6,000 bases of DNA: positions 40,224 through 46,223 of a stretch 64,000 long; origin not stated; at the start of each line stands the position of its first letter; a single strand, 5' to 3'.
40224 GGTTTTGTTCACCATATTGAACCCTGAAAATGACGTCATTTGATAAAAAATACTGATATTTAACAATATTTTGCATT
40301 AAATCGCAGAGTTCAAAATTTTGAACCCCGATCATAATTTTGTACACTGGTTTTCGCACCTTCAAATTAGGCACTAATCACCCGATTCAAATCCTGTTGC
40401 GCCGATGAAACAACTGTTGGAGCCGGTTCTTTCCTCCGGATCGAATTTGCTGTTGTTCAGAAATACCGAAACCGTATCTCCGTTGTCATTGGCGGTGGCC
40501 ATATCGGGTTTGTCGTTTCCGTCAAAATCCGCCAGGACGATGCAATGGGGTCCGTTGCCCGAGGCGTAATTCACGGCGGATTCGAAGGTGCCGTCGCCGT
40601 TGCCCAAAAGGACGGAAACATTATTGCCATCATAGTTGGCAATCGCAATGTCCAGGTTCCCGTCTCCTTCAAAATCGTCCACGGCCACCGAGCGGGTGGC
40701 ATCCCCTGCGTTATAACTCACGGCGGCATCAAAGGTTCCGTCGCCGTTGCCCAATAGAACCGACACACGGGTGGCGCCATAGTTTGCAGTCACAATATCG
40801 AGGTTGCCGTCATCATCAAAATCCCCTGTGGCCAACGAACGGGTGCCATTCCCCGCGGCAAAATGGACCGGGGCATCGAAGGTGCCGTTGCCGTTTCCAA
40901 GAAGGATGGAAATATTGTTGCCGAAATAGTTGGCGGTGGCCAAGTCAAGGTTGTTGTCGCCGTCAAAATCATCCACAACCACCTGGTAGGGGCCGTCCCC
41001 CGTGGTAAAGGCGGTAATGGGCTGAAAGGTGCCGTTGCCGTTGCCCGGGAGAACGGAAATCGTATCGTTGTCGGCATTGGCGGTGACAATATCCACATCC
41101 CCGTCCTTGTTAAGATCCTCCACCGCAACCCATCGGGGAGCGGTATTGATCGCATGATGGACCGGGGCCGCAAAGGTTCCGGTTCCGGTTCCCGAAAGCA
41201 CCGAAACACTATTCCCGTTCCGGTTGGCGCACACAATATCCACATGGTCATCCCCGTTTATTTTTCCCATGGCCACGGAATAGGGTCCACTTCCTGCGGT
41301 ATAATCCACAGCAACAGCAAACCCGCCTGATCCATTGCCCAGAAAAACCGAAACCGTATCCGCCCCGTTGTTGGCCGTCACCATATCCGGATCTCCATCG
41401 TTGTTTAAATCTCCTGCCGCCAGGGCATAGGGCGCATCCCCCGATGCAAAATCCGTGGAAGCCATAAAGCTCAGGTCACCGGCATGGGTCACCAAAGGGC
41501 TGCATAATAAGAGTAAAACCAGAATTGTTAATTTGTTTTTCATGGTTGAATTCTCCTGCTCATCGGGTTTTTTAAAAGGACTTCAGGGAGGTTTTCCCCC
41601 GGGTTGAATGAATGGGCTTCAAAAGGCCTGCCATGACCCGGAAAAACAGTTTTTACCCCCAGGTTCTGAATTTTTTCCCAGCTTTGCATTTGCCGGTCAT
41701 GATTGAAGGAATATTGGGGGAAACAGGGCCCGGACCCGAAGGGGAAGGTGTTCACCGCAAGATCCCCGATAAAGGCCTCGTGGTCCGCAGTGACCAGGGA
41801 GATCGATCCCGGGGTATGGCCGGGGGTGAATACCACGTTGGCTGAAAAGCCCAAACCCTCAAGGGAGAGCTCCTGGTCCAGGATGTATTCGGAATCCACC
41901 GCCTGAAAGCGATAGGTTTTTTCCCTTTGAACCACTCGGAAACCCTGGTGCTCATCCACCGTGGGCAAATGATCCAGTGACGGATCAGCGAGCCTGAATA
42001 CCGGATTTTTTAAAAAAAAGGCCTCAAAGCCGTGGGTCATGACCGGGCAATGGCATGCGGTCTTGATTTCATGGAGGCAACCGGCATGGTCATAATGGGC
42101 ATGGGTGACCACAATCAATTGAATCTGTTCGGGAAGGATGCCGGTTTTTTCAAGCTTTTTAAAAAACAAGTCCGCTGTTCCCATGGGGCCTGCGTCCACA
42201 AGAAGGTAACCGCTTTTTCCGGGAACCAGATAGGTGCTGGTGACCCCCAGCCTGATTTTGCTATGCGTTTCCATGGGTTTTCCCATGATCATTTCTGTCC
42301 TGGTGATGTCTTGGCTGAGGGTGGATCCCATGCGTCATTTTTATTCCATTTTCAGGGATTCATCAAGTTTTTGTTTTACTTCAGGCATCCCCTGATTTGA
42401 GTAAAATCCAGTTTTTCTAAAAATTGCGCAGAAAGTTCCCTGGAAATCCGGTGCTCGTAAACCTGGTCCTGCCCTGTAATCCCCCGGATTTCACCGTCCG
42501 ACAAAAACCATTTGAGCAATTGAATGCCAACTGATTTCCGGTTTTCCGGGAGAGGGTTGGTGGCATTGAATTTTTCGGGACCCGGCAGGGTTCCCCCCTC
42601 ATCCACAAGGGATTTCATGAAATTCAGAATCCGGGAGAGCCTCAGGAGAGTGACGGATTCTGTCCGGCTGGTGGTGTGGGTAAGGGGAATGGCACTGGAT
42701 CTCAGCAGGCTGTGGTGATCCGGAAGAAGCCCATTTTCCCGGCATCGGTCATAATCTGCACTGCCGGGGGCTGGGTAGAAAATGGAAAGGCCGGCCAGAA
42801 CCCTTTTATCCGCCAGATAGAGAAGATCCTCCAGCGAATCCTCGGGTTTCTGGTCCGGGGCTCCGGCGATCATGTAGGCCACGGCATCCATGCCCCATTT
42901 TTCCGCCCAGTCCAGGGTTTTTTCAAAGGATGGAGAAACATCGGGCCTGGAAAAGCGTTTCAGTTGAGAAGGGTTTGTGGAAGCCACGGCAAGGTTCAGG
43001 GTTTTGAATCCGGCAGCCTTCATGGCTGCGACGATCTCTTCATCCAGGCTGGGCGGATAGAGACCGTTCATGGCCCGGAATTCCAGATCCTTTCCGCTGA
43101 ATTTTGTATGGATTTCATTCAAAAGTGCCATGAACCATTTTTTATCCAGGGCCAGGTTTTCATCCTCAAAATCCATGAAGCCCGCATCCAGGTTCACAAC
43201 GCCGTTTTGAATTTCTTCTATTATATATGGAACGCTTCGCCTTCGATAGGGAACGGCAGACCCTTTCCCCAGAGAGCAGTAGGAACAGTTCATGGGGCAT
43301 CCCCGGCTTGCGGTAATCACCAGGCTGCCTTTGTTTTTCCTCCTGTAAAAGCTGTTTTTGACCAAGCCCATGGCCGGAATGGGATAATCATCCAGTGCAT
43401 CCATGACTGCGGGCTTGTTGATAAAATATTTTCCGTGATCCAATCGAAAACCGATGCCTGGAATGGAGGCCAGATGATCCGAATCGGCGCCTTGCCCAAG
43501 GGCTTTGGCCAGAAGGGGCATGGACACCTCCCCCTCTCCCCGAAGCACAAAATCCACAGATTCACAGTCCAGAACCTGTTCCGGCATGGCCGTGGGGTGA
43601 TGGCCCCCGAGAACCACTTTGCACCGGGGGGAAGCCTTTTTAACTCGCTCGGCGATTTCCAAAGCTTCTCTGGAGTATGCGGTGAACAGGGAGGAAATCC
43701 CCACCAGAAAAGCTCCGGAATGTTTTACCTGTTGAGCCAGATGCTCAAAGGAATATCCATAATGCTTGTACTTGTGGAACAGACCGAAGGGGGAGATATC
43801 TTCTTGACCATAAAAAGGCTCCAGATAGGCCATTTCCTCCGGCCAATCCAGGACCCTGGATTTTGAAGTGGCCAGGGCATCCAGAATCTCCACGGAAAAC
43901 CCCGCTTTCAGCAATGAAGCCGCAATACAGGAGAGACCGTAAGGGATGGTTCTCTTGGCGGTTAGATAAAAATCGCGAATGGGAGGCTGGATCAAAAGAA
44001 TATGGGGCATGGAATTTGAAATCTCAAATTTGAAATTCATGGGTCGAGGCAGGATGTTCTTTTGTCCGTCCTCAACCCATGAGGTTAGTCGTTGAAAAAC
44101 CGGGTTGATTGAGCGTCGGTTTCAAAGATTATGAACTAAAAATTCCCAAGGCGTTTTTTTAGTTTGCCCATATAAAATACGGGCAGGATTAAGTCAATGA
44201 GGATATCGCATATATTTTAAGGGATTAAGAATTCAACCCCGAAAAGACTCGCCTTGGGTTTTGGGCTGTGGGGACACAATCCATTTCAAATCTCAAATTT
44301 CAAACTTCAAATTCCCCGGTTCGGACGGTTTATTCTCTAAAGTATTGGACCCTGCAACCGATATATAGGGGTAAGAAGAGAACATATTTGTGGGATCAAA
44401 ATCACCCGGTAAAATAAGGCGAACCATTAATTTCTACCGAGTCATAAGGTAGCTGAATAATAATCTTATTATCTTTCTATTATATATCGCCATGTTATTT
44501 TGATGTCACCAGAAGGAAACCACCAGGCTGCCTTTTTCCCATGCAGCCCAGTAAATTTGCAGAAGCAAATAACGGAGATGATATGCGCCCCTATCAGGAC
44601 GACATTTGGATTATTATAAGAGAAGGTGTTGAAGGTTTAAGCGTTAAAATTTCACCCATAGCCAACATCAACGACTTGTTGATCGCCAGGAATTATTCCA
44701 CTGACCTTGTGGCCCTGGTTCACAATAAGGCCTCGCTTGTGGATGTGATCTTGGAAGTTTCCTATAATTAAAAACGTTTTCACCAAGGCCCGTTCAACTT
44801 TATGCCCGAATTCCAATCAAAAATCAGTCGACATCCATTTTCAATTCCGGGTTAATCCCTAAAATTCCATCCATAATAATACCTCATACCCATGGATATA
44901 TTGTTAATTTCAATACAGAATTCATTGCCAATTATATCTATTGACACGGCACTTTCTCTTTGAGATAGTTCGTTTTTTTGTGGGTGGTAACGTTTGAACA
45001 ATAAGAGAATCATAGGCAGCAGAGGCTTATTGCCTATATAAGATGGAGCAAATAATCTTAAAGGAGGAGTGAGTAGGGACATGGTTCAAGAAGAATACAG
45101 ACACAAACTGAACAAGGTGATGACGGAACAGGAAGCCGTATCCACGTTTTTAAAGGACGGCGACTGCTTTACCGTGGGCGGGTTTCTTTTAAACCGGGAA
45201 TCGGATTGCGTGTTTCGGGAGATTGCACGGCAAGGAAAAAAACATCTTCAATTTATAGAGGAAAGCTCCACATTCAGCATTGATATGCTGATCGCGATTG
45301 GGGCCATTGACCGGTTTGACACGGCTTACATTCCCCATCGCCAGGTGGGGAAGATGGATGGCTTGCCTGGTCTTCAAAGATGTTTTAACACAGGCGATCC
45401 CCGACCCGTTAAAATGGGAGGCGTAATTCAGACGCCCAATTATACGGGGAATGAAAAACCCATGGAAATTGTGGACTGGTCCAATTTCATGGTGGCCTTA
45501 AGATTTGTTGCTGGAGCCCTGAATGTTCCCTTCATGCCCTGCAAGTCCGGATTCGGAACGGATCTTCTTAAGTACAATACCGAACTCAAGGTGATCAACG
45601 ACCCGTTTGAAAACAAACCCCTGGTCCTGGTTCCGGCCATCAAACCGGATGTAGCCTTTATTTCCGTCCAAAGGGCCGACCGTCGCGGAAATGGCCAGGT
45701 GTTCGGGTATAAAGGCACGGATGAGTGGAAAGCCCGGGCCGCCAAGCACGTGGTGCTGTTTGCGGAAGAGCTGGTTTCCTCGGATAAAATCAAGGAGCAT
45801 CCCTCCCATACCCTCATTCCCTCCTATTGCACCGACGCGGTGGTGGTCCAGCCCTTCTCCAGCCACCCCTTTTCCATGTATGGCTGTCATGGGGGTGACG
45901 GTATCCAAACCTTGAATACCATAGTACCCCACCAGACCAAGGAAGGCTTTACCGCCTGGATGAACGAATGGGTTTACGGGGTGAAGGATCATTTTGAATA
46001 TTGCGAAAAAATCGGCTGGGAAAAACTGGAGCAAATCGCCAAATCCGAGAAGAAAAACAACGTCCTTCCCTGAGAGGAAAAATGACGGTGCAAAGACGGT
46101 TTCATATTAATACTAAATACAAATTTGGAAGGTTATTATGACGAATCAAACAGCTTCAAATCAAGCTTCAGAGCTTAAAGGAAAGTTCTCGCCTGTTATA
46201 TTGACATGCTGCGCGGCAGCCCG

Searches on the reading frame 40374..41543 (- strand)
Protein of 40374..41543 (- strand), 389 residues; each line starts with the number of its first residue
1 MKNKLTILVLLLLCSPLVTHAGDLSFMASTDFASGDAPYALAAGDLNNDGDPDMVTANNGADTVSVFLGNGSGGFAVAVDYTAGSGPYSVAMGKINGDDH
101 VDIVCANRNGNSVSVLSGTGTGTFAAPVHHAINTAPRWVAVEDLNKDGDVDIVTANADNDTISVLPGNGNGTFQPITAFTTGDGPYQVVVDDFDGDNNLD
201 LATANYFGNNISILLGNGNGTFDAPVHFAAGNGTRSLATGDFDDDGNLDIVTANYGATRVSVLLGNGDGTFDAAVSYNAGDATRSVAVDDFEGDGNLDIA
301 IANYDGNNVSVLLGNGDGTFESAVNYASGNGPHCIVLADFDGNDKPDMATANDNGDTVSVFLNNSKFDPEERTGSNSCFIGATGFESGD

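Call 5: search_protein_families(library=pfam, proteins=[window:40374-41543:-], max_evalue=0.001)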
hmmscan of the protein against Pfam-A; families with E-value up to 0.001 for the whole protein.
window:40374-41543:- (389 aa): 3 families
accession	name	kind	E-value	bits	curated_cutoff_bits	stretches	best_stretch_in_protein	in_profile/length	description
PF13517.12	FG-GAP_3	-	2.7e-61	204.5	26.9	7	95-153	2-60/61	FG-GAP-like repeat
PF01839.29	FG-GAP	-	4e-22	78.1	22.1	2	38-71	2-29/37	FG-GAP repeat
PF23509.1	MSMEG_3727_PQQ-assoc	-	0.00056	19.8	27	0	266-330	38-103/152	MSMEG_3727, PQQ-associated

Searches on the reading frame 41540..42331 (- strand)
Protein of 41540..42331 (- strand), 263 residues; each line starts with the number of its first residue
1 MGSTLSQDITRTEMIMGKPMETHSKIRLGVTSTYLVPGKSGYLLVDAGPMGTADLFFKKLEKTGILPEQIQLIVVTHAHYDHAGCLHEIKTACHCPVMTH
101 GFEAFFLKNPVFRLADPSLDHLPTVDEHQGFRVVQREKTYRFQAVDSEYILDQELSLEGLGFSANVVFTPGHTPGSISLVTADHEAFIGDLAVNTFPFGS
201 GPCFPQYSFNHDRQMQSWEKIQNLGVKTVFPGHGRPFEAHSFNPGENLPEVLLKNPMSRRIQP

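Call 20: search_protein_families(library=pfam, proteins=[window:41540-42331:-], max_evalue=0.001)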
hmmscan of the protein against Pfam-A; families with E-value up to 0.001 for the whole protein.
window:41540-42331:- (263 aa): 3 families
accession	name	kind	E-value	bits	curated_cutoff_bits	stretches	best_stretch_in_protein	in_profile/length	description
PF00753.33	Lactamase_B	-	1.1e-24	87.9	22.7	1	28-233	3-196/196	Metallo-beta-lactamase superfamily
PF12706.13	Lactamase_B_2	-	6e-05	23.2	27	1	43-92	3-53/200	Beta-lactamase superfamily domain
PF19583.5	ODP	-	0.00035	20.9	27.2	0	32-109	4-81/194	ODP family beta lactamase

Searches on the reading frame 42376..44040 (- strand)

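Call 20: search_protein_families(library=pfam, proteins=[window:42376-44040:-], max_evalue=0.001)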
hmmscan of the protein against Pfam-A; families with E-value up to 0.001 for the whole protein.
window:42376-44040:- (554 aa): 2 families
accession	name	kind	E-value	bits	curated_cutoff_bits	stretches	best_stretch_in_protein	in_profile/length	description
PF02310.24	B12-binding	-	5.8e-20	71.8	32.1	1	99-176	41-119/121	B12 binding domain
PF04055.27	Radical_SAM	-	5.6e-13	49.8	29.5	1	244-402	3-159/166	Radical SAM superfamily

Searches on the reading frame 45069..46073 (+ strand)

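Call 20: search_protein_families(library=pfam, proteins=[window:45069-46073:+], max_evalue=0.001)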
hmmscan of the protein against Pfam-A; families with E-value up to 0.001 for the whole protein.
window:45069-46073:+ (334 aa): 1 family
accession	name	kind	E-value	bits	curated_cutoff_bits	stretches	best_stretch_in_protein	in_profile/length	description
PF01144.29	CoA_trans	-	1.7e-19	70.5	23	1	18-260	2-216/217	Coenzyme A transferase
